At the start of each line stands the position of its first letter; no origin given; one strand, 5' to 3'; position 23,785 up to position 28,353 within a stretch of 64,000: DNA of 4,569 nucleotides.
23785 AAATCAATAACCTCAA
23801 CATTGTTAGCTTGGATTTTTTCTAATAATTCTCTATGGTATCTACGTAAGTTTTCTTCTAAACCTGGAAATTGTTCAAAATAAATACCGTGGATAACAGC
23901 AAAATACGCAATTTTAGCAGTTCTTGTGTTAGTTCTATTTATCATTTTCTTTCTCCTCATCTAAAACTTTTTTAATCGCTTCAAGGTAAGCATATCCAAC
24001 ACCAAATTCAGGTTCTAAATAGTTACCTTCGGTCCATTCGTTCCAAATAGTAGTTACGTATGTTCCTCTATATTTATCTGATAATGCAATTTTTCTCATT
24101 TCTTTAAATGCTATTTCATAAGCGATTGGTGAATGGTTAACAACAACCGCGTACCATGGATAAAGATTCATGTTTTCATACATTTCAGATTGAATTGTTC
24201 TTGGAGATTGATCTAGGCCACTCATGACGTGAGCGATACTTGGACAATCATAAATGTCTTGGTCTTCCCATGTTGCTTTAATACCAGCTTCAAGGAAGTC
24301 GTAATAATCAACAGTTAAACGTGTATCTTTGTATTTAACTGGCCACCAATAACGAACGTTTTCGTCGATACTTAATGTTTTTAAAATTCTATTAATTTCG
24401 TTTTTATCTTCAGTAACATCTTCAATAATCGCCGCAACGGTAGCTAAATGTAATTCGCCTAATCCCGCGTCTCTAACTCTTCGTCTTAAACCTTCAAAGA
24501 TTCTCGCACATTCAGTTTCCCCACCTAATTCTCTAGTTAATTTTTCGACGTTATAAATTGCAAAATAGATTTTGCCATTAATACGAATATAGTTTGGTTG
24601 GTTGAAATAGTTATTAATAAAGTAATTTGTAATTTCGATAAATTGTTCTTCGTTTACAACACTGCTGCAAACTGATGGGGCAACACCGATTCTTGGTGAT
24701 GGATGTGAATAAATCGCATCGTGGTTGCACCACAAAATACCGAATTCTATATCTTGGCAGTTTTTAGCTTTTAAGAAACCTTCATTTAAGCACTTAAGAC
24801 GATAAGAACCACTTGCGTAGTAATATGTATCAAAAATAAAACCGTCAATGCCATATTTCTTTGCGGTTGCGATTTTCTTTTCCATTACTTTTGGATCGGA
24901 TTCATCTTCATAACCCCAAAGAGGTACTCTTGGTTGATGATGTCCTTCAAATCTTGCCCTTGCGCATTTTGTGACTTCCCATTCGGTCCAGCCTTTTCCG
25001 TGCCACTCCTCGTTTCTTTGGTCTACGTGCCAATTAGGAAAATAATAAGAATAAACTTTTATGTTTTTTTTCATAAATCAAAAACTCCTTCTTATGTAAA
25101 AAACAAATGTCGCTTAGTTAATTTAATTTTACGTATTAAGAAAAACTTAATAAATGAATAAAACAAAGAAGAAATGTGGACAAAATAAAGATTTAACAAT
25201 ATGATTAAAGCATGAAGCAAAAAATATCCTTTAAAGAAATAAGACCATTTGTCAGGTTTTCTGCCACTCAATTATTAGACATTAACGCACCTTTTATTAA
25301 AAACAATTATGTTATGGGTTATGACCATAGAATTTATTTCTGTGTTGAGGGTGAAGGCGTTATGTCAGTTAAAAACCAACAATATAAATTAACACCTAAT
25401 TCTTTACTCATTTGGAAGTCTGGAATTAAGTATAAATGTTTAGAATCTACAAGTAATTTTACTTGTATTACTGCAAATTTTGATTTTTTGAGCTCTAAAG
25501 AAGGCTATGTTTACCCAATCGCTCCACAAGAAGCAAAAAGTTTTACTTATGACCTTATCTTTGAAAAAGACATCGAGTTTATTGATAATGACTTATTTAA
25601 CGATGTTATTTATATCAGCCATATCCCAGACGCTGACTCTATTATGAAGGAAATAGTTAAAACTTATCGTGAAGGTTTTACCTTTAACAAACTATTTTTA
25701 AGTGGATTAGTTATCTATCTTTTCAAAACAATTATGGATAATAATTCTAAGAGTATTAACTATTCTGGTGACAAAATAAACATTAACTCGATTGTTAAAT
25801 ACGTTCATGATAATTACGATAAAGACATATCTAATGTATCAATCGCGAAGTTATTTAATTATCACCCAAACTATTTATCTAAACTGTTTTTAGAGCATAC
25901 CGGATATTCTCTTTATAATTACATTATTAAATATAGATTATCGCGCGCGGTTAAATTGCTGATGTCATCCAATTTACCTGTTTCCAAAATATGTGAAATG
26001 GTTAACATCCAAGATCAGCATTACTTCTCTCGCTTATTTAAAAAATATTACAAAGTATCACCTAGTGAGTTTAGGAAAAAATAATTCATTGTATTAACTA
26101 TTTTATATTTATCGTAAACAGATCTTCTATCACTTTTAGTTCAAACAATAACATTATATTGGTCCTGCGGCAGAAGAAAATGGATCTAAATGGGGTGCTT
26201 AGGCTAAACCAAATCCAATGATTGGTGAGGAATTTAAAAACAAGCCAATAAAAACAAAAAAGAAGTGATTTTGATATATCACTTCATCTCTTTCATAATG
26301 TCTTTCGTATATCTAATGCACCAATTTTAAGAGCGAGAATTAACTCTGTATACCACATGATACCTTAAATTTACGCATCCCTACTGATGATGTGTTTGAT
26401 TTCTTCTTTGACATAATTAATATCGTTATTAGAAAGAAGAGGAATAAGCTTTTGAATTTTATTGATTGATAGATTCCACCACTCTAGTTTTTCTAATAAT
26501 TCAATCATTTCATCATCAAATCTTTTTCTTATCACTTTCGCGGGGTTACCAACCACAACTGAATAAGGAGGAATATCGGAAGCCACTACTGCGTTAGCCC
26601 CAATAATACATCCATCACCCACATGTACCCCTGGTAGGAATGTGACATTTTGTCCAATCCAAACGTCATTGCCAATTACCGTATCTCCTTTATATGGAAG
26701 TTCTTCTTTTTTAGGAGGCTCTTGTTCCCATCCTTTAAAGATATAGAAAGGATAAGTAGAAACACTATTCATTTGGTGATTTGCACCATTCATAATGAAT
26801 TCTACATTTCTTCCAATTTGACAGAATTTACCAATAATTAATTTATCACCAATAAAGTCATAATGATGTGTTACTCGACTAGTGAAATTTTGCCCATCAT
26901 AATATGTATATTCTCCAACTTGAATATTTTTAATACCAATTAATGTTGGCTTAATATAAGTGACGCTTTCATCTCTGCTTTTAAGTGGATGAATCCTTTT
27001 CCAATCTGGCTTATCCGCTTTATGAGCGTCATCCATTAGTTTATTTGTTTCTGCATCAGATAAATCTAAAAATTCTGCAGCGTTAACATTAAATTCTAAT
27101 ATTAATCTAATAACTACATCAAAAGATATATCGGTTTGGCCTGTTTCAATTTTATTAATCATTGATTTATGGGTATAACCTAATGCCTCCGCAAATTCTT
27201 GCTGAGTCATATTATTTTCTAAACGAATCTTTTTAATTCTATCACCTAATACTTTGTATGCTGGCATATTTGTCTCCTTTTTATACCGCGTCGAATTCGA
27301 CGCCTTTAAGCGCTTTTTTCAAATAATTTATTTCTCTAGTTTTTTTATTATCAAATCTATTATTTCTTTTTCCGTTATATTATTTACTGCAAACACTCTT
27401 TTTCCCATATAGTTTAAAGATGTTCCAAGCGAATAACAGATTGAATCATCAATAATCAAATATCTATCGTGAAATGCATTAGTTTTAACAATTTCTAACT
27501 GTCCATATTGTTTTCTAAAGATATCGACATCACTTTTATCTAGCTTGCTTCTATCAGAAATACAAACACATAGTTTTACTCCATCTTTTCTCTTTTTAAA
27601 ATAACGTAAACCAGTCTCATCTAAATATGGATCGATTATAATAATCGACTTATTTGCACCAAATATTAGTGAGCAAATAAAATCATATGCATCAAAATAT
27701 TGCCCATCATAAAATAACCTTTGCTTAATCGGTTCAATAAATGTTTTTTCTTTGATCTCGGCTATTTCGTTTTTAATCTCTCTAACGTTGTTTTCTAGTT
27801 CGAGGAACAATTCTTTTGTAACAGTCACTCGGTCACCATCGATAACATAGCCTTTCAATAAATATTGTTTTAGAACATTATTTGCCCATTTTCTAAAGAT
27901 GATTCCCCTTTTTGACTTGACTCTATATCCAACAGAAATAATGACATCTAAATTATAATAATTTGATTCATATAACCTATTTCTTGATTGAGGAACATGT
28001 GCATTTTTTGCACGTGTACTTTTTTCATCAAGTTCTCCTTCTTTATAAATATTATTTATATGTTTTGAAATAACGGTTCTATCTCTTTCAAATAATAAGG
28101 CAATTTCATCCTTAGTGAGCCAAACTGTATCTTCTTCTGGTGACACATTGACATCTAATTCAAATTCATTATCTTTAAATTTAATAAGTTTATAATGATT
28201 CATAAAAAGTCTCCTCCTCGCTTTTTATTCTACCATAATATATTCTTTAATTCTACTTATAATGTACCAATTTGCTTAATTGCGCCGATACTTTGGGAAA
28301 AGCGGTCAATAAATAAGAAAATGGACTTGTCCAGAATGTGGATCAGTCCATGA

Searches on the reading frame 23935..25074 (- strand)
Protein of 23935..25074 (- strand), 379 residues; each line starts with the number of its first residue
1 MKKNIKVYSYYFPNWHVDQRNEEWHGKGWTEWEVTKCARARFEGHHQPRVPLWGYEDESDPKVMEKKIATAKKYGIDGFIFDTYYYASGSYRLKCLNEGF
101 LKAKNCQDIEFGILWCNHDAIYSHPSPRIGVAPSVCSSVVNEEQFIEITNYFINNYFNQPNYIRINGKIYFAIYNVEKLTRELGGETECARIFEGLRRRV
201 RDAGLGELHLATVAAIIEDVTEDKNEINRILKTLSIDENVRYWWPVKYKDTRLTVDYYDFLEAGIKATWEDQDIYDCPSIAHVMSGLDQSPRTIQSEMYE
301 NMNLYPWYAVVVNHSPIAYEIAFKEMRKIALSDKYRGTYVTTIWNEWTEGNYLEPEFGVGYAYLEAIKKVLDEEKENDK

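Call 50: search_protein_families(library=pfam, proteins=[window:23935-25074:-], max_evalue=0.001)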
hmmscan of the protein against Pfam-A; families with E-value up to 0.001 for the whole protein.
window:23935-25074:- (379 aa): 1 family
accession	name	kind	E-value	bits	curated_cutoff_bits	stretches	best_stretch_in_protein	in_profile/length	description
PF14307.12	Glyco_tran_WbsX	-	5.8e-45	154.7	25.1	1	8-367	2-350/350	Glycosyltransferase WbsX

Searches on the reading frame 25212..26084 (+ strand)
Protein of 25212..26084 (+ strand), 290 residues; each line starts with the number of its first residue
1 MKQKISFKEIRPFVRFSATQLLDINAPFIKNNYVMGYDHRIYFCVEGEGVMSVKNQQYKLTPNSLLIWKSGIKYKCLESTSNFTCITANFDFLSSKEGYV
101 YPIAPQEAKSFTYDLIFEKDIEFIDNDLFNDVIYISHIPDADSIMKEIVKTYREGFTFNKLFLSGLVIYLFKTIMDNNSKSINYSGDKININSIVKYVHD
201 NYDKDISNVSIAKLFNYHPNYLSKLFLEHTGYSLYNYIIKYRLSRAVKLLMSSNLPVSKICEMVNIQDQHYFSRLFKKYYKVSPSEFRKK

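Call 50: search_protein_families(library=pfam, proteins=[window:25212-26084:+], max_evalue=0.001)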
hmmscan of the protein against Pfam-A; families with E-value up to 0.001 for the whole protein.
window:25212-26084:+ (290 aa): 2 families
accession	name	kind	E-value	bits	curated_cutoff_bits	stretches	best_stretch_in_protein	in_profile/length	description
PF12833.13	HTH_18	-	3e-19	69.5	33.6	1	211-289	1-79/80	Helix-turn-helix domain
PF00165.29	HTH_AraC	-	2.4e-15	56.7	26.6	1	252-289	6-42/42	Bacterial regulatory helix-turn-helix proteins, AraC family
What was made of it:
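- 25212..26084 (+): Divergent AraC-family regulator. call 50.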

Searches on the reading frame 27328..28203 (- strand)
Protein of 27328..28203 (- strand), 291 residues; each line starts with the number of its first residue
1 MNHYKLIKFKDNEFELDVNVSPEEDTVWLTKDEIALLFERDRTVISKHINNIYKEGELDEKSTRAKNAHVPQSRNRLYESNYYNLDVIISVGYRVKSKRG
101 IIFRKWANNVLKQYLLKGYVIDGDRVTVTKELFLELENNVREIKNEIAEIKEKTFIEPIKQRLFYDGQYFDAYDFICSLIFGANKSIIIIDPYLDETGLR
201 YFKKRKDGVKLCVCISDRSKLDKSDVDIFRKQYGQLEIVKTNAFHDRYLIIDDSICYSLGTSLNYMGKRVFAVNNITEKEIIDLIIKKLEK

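Call 57: search_protein_families(library=pfam, proteins=[window:27328-28203:-], max_evalue=0.001)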
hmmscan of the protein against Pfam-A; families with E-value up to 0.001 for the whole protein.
window:27328-28203:- (291 aa): 1 family
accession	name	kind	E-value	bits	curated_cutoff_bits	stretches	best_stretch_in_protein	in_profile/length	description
PF13310.11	Virulence_RhuM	-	6.1e-23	81.8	33.7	1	72-145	13-89/252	Virulence protein RhuM family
